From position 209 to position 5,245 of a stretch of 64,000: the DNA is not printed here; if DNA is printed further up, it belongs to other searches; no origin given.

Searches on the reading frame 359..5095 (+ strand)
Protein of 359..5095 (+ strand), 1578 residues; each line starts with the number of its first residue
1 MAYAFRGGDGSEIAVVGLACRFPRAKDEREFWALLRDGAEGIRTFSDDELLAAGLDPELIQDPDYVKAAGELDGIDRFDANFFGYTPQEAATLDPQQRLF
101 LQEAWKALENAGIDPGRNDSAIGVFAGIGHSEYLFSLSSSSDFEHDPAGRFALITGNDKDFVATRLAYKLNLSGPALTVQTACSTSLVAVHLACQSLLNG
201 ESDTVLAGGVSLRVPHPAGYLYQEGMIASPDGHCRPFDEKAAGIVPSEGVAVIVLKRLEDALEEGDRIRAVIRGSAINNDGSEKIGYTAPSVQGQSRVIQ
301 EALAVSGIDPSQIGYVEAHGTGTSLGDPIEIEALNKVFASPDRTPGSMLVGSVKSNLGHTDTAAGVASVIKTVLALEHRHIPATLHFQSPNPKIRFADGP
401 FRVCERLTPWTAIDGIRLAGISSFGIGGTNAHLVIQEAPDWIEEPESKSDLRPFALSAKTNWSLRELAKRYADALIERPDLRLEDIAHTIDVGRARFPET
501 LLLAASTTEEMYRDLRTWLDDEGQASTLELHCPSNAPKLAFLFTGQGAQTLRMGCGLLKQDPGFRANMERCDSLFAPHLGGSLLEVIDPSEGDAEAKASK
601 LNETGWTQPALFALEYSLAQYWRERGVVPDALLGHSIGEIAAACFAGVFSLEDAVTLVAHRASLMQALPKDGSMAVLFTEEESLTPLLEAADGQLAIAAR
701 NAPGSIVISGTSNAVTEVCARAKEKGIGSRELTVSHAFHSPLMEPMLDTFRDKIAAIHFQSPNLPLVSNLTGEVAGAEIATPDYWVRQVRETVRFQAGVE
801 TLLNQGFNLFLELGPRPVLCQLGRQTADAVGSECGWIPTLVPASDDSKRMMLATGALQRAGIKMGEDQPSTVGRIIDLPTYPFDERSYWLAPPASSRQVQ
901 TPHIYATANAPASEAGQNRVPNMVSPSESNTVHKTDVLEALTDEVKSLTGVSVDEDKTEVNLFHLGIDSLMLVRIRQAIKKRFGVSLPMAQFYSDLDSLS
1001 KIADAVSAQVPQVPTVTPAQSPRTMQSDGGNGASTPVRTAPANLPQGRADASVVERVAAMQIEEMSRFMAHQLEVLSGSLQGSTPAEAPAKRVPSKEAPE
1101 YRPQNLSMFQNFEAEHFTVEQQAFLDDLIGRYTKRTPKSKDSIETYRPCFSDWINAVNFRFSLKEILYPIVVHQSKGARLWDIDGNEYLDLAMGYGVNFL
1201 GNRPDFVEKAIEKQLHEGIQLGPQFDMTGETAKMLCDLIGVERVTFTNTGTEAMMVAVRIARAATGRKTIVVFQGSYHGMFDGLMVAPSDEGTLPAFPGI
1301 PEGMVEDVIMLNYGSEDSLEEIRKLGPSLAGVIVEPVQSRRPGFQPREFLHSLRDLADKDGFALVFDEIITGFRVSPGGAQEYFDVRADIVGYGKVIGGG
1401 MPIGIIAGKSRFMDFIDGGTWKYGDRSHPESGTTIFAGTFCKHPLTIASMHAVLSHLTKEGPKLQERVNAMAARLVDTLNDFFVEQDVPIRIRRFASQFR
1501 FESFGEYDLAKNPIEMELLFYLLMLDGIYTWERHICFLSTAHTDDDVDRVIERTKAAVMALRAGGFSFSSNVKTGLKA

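Call 74: search_protein_families(library=pfam, proteins=[window:359-5095:+], max_evalue=0.00001)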
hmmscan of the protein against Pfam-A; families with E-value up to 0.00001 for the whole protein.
window:359-5095:+ (1578 aa): 9 families
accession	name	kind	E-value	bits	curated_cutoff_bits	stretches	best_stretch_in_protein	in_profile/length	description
PF00109.32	ketoacyl-synt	-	1.4e-76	257.9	20.8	1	12-261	3-252/252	Beta-ketoacyl synthase, N-terminal domain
PF00698.26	Acyl_transf_1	-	1.5e-59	202.5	32.7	1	541-862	2-317/319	Acyl transferase domain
PF00202.27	Aminotran_3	-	2e-48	165.5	30.5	1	1169-1495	10-342/403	Aminotransferase class-III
PF02801.28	Ketoacyl-synt_C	-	1e-43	148.5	20.8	1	270-387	2-118/119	Beta-ketoacyl synthase, C-terminal domain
PF16197.11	KAsynt_C_assoc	-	4.4e-17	62.9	33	1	390-493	1-102/111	Ketoacyl-synthetase C-terminal extension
PF22621.2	CurL-like_PKS_C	-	9.3e-15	54.8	27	1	454-515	3-64/64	CurL-like, PKS C-terminal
PF00550.31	PP-binding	-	1.2e-13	51.5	20.8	1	940-1006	2-67/67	Phosphopantetheine attachment site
PF22336.2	RhiE-like_linker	-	2.5e-10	40.7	27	1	456-521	2-66/67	RhiE-like, KS-MAT linker domain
PF00108.29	Thiolase_N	-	9.9e-06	25.5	26.4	0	162-210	62-112/260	Thiolase, N-terminal domain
